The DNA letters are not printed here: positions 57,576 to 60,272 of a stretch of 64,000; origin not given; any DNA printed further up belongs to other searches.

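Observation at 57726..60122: Single ORF fusing a phosphohexomutase (PMM/PGM) with an archaeal-type bifunctional PGI/PMI isomerase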

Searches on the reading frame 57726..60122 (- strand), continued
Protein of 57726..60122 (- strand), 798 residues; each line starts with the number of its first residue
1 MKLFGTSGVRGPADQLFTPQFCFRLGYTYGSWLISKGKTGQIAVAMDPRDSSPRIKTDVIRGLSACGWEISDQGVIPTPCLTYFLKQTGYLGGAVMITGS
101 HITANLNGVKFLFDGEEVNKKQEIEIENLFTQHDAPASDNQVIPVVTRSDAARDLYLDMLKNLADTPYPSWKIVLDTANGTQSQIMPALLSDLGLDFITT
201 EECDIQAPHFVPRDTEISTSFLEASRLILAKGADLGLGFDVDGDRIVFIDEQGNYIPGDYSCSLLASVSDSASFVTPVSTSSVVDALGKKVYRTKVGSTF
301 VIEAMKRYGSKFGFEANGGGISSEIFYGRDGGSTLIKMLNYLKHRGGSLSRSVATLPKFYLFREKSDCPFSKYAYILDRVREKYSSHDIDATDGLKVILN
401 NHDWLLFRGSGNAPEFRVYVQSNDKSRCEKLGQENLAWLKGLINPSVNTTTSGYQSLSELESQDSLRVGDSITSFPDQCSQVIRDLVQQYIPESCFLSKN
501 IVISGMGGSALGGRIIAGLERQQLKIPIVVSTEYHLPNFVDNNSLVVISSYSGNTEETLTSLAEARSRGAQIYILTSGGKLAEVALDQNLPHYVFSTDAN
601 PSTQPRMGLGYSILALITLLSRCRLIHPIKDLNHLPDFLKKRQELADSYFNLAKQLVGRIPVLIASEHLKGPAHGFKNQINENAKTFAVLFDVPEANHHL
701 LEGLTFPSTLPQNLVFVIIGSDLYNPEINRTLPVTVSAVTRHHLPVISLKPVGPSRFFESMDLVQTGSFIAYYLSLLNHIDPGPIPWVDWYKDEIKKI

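Call 28: find_related_loci(query=A1, collection=genome_contigs, flank=6000)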
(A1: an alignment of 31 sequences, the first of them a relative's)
Query A1 (798 aa) in genome_contigs; peptide patterns used: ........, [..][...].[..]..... (x = any residue, [..] = any of these).
600 stretches matched a pattern (row limit reached: there are more); 590 encode a relative of the query (tblastn E <= 1e-3); the best 80 are kept; 79 distinct loci.
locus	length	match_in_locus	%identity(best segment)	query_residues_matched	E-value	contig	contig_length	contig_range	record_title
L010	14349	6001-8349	56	2-796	0e+0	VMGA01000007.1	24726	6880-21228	MAG: Microgenomates group bacterium Gr01-1014_16 G01um101416_scaffold_567, whole genome shotgun sequence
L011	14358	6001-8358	52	2-795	0e+0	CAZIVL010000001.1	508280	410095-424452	MAG TPA_asm: uncultured Gammaproteobacteria bacterium isolate SRP342105_co1_60 genome assembly, contig: NODE_6_length_50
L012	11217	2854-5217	51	1-793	0e+0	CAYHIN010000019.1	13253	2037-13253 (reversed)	MAG TPA_asm: uncultured Gammaproteobacteria bacterium isolate ERP119705_co13_445 genome assembly, contig: NODE_5863_leng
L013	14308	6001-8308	58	3-795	0e+0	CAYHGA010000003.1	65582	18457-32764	MAG TPA_asm: uncultured Gammaproteobacteria bacterium isolate ERP119705_co10_249 genome assembly, contig: NODE_241_lengt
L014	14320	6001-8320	57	2-796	0e+0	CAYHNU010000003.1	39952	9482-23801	MAG TPA_asm: uncultured Gammaproteobacteria bacterium isolate ERP119705_co13_425 genome assembly, contig: NODE_1171_leng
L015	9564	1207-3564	54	2-795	0e+0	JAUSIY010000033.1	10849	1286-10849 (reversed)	MAG: bacterium isolate E14_metabat.bin.279 E14_k141_599080, whole genome shotgun sequence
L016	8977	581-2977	43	3-797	0e+0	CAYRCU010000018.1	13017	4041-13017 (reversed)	MAG TPA_asm: uncultured Gammaproteobacteria bacterium isolate SRP338002_co1_166 genome assembly, contig: NODE_4474_lengt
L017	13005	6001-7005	57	464-798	4e-126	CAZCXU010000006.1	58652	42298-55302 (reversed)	MAG TPA_asm: uncultured Gammaproteobacteria bacterium isolate SRP170004_co1_29 genome assembly, contig: NODE_616_length_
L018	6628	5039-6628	41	3-519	6e-126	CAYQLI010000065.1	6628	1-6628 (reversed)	MAG TPA_asm: uncultured Pseudomonadales bacterium isolate SRP119689_co1_317 genome assembly, contig: NODE_18962_length_6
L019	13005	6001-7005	56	464-798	1e-120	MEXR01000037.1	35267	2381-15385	MAG: Candidatus Amesbacteria bacterium RIFOXYB1_FULL_44_23 rifoxyb1_full_scaffold_386, whole genome shotgun sequence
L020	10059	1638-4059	44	3-798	0e+0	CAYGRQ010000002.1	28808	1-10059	MAG TPA_asm: uncultured Pseudomonadales bacterium isolate ERP118353_co1_126 genome assembly, contig: NODE_330_length_288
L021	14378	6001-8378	43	1-795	3e-169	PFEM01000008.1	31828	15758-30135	MAG: Candidatus Shapirobacteria bacterium CG10_big_fil_rev_8_21_14_0_10_48_15 CG10_8_21_14_0.10_scaffold_1056_c, whole g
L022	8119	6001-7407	42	2-467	1e-111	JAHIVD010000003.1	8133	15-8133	MAG: Patescibacteria group bacterium isolate MM_PC_MetaG.mb.55 MM_PC_MetaG.mb.55_k141_70129, whole genome shotgun sequen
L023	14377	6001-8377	43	4-796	0e+0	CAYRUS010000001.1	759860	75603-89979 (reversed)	MAG TPA_asm: uncultured Gammaproteobacteria bacterium isolate SRP144015_co1_9 genome assembly, contig: NODE_2_length_759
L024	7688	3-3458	44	17-798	7e-108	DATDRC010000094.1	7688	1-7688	MAG TPA_asm: Patescibacteria group bacterium isolate SMAG_U7967 k141_83628, whole genome shotgun sequence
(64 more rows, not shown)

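Call 31: search_protein_families(library=ncbifam, proteins=[P0078], max_evalue=1e-10)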
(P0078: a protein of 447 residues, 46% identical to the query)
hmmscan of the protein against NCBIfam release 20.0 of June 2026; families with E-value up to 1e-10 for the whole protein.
P0078 (447 aa): 5 families
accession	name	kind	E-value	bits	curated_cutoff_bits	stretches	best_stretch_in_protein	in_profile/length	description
TIGR03990.1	Arch_GlmM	equivalog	3.3e-92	309.7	439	1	1-435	1-443/444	phosphoglucosamine mutase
TIGR01455.1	glmM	equivalog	5.1e-55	186.9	447.55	1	4-431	1-435/442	phosphoglucosamine mutase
NF007088.0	PRK09542.1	equivalog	2.8e-41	142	618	1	6-436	14-453/456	phosphomannomutase/phosphoglucomutase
NF046027.1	PhglucPhmanMutPgmG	equivalog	2.9e-40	138.3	600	1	9-428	15-442/460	phosphoglucomutase/phosphomannomutase PgmG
NF011943.0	PRK15414.1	subfamily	6.8e-18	64.9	801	1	6-423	9-440/456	phosphomannomutase CpsG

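Call 37: predict_structure(alignment_id=A1)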
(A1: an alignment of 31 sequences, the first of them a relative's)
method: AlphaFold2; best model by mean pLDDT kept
length: 798 residues; sequences in the alignment: 31
mean_pLDDT: 90.3   pTM: 0.59
mean pLDDT of the five models: 90.3, 89.2, 89.2, 88.3, 87.9
residues with pLDDT >= 90: 561; 70-90: 203; 50-70: 24; < 50: 10
segments of 3 or more residues with pLDDT < 50: 446-455
pLDDT, mean of each block of 10 residues (from residue 1): 79 88 95 96 94 95 95 96 96 90 75 93 93 75 90 97 96 94 94 96 79 86 95 96 94 96 94 94 93 93 95 92 93 97 95 95 89 94 96 95 94 88 95 92 61 53 86 96 87 88 89 87 82 93 95 90 96 94 94 92 89 93 89 95 92 91 94 94 92 83 68 88 91 89 90 94 97 91 81 78
secondary structure, 60 per line:
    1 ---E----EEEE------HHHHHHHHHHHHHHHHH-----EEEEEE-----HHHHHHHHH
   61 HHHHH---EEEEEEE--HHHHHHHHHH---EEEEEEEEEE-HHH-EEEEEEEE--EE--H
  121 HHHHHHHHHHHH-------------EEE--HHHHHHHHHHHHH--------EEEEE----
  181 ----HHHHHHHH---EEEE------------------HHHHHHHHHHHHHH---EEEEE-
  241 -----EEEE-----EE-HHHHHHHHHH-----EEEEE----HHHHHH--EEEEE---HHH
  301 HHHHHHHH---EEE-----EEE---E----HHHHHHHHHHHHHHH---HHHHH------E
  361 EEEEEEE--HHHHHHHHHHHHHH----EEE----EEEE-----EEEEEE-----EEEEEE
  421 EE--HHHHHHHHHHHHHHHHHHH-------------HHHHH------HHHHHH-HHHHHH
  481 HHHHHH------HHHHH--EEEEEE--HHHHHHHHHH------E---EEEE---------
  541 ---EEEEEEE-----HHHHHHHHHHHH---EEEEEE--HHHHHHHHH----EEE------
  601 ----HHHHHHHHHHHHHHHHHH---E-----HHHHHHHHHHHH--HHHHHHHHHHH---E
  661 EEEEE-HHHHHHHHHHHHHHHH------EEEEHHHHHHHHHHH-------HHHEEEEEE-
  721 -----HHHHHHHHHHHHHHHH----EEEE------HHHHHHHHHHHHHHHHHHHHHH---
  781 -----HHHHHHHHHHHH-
elements in order (helices of 4 or more, strands of 3 or more residues): E9-12 H19-35 E41-46 H52-65 E69-75 H78-87 E91-100 E106-113 H120-132 E146-148 H151-163 E172-176 H185-192 E196-199 H218-231 E235-239 E246-249 H258-267 E273-277 H282-287 E290-294 H298-308 E312-314 E320-322 H331-345 H349-353 E360-367 H370-383 E388-390 E395-398 E404-409 E415-422 H425-443 H457-461 H468-473 H475-486 H493-497 E500-505 H508-517 E528-531 E544-550 H556-567 E571-576 H579-587 E592-594 H605-622 H632-643 H646-656 E660-665 H667-682 E689-692 H693-703 E714-719 H726-741 E746-749 H756-777 H786-797
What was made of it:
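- The model shows no confident inter-module interface (pTM 0.59, call 37).
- Tried and rejected: A fixed inter-module interface or channel in the AlphaFold model: none supported (pTM 0.59, disordered linker; call 37).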

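Call 39: find_encoding_contigs(protein=P0001, flank=10000, max_places=2)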
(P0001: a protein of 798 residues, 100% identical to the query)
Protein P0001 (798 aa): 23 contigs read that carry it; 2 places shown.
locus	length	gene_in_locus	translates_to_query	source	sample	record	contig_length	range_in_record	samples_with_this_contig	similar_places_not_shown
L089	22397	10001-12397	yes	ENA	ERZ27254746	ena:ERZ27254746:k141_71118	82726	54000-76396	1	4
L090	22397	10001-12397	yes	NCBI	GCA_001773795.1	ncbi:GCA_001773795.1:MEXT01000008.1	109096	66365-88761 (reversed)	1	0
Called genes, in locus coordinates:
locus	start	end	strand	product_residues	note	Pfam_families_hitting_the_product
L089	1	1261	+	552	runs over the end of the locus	-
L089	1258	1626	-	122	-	PF07883:Cupin_2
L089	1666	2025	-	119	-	PF06262:Zincin_1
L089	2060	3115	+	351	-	PF00723:Glyco_hydro_15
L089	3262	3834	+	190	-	-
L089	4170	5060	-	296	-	PF00535:Glycos_transf_2 (weak), PF13641:Glyco_tranf_2_3 (weak)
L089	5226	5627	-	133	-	-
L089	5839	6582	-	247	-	PF09992:NAGPA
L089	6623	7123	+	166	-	PF02075:RuvC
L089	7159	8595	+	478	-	PF02643:DUF192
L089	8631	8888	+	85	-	-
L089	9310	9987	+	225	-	-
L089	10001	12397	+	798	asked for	PF02878:PGM_PMM_I, PF02879:PGM_PMM_II, PF02880:PGM_PMM_III, PF01380:SIS (weak), PF10432:bact-PGI_C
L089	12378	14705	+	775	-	PF01326:PPDK_N, PF00391:PEP-utilizers, PF02896:PEP-utilizers_C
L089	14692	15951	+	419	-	PF03952:Enolase_N, PF00113:Enolase_C, PF13378:MR_MLE_C (weak)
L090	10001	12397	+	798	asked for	PF02878:PGM_PMM_I, PF02879:PGM_PMM_II, PF02880:PGM_PMM_III, PF01380:SIS (weak), PF10432:bact-PGI_C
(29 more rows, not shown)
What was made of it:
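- The identical ORF is on at least 23 independent contigs (call 39). The identical 798-aa product is found on at least 23 contigs from independent projects and assemblers (call 39).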
